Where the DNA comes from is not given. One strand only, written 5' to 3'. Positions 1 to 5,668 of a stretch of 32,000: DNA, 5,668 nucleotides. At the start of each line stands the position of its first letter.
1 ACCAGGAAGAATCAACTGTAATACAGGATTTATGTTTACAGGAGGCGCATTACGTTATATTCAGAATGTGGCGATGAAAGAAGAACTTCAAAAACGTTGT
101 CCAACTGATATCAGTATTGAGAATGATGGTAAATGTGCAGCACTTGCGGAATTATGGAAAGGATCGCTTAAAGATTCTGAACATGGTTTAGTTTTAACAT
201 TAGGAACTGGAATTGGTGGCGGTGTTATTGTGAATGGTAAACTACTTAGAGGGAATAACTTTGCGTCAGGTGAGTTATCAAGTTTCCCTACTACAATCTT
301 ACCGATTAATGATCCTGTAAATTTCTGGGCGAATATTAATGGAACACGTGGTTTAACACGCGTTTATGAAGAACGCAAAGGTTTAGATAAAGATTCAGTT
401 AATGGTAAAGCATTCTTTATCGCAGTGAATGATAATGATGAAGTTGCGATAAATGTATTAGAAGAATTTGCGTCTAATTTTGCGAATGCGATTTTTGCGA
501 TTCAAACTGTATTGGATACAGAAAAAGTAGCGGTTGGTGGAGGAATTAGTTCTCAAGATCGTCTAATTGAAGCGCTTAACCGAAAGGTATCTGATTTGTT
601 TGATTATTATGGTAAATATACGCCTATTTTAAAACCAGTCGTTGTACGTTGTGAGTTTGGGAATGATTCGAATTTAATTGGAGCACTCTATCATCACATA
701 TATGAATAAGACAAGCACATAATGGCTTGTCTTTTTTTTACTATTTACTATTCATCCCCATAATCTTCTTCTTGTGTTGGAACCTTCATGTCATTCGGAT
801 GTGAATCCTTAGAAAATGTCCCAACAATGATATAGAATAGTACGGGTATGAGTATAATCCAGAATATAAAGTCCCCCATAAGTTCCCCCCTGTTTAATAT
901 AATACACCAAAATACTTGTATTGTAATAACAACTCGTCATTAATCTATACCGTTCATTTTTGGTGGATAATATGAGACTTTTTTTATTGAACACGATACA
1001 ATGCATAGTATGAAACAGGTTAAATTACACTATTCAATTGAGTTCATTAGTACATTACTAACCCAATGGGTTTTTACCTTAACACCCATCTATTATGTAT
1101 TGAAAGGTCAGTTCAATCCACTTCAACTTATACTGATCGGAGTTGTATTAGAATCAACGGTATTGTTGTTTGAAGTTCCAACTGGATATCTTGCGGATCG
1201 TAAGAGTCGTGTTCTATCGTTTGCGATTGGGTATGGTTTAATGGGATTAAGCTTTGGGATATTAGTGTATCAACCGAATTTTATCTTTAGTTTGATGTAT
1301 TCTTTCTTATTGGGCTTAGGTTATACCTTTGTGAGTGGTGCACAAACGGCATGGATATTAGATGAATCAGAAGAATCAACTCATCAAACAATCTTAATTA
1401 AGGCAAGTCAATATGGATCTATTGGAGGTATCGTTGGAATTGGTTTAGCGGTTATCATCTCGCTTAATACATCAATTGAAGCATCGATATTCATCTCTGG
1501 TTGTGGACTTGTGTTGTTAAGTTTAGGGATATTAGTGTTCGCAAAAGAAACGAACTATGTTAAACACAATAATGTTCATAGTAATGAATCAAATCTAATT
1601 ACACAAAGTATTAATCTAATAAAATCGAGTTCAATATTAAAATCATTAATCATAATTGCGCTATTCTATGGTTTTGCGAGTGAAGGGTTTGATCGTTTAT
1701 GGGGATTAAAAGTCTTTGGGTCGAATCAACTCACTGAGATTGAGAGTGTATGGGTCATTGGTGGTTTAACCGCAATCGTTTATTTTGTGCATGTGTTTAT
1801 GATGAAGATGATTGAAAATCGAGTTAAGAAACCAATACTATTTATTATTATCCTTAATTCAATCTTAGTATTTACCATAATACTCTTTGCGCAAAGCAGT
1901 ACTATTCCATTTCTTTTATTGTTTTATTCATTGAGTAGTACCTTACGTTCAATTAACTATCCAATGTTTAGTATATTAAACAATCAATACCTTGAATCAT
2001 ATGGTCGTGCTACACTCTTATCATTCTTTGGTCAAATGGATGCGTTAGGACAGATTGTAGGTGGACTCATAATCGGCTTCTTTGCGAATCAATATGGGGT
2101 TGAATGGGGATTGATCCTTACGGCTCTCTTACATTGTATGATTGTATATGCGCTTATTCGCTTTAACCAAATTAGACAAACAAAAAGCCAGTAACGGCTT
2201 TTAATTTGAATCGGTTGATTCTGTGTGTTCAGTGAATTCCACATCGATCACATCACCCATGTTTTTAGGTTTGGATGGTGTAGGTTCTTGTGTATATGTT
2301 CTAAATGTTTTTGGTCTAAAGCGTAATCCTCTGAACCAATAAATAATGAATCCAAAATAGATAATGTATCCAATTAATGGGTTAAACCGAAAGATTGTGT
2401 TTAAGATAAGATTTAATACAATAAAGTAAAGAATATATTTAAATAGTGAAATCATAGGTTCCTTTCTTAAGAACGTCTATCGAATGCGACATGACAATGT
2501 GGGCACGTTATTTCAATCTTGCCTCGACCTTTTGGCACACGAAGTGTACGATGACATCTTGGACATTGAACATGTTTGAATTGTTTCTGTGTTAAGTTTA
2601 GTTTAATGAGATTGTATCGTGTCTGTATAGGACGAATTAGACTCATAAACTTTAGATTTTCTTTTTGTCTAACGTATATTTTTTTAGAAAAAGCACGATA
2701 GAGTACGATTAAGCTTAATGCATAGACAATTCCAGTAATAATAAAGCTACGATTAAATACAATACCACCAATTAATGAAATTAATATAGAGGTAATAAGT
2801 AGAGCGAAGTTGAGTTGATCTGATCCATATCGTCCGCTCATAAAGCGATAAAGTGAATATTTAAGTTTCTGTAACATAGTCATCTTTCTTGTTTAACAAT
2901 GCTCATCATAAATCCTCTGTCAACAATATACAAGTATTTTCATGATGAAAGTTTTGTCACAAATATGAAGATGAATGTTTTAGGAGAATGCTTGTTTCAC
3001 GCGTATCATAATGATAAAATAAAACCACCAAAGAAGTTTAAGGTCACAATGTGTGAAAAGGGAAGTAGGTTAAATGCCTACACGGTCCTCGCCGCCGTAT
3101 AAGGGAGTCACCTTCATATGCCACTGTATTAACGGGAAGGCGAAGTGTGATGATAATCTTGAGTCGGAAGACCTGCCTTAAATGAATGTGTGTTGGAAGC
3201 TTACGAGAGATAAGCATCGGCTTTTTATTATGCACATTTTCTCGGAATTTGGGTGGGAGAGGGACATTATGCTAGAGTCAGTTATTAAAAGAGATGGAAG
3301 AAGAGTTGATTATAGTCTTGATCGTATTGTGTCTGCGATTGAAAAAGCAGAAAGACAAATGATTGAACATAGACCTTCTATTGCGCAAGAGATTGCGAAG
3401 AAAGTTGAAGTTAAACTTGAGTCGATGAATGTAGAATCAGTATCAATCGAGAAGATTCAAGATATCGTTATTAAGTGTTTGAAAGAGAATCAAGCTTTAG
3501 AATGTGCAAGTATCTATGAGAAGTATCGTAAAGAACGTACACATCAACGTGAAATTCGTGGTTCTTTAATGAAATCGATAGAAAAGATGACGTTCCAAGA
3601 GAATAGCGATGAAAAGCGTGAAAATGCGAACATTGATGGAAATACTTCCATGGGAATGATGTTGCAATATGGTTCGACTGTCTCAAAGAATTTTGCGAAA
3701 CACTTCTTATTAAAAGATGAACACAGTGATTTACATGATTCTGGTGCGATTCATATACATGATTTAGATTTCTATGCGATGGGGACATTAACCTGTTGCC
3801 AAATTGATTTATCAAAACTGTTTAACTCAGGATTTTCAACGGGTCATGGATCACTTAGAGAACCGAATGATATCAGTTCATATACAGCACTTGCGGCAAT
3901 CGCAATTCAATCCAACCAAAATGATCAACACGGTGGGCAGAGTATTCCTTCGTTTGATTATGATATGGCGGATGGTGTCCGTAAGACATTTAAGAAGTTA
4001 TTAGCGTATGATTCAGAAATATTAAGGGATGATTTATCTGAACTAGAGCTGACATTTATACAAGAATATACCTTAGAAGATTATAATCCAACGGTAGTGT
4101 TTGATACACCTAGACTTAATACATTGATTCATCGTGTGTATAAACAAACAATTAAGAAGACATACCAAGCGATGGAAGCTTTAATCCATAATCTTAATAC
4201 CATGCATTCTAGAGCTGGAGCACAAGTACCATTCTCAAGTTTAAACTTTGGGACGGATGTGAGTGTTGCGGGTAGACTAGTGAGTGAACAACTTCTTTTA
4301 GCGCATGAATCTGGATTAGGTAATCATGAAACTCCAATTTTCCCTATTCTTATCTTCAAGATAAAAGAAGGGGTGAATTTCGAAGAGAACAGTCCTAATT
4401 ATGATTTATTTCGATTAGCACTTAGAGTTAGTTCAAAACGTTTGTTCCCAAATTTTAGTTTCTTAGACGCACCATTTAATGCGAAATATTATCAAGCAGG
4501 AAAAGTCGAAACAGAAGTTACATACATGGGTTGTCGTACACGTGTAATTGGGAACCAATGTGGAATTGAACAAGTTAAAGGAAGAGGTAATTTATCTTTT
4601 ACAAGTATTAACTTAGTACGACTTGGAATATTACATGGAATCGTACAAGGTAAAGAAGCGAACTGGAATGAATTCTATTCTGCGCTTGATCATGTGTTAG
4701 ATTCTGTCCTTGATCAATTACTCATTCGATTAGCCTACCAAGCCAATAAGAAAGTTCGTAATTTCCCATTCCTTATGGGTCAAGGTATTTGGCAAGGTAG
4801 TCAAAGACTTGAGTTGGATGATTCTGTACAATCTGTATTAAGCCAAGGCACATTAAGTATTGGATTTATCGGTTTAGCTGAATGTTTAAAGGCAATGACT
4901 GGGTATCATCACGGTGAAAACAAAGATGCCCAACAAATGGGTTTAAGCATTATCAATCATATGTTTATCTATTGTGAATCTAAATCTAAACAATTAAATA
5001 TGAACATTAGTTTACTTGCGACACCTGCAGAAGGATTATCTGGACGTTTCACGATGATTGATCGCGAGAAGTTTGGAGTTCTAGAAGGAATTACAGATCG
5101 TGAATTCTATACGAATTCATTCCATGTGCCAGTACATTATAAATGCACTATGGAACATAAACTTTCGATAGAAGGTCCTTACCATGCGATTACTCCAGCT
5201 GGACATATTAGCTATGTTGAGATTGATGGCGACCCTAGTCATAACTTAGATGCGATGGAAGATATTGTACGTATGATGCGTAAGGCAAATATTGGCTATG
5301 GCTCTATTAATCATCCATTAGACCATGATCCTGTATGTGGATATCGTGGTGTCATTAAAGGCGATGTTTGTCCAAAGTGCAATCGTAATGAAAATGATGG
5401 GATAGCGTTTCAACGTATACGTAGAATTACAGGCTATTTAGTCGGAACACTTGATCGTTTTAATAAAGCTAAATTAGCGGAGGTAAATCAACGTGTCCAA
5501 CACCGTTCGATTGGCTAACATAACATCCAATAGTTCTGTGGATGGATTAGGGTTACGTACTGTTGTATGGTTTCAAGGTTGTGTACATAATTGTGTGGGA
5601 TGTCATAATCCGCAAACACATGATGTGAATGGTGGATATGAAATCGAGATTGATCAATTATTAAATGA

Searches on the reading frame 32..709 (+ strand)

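Call 56: search_protein_families(library=pfam, proteins=[window:32-709:+])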
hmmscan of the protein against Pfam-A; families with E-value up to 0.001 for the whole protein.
window:32-709:+ (225 aa): 1 family
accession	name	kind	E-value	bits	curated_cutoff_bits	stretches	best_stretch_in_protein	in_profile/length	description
PF00480.26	ROK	-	3.1e-30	106.1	22.9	1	11-220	84-289/294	ROK family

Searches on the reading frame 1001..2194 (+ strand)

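Call 56: search_protein_families(library=pfam, proteins=[window:1001-2194:+])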
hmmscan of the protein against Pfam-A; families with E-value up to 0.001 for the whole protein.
window:1001-2194:+ (397 aa): 1 family
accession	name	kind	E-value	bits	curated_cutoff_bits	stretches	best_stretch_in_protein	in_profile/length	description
PF07690.21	MFS_1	-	3.2e-20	72.8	33.4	2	17-342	4-336/347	Major Facilitator Superfamily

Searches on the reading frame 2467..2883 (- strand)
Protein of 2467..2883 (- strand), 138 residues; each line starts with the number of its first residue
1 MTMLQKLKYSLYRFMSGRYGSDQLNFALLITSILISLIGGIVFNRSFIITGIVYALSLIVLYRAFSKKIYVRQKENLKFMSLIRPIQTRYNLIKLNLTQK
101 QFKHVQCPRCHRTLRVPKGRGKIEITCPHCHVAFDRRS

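Call 56: search_protein_families(library=pfam, proteins=[window:2467-2883:-])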
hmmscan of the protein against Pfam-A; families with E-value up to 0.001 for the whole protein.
window:2467-2883:- (138 aa): 1 family
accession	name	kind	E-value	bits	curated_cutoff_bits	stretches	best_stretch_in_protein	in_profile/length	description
PF23547.1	Zn_ribbon_FGT1_1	-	9.5e-05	22.4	27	1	104-133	2-29/35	FORGETTER1 first zinc ribbon domain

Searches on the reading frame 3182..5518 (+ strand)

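Call 9: search_protein_families(library=pfam, proteins=[window:3182-5518:+])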
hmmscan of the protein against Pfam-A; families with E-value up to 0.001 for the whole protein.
window:3182-5518:+ (778 aa): 3 families
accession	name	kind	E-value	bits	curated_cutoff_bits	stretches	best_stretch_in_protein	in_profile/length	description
PF13597.11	NRDD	-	2.4e-189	631.1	26.2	1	147-774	1-562/562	Anaerobic ribonucleoside-triphosphate reductase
PF03477.21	ATP-cone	-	7.9e-16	58.8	25.8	1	33-120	2-87/88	ATP cone domain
PF01228.26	Gly_radical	-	6.1e-06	27.1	22.2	1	655-754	5-103/106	Glycine radical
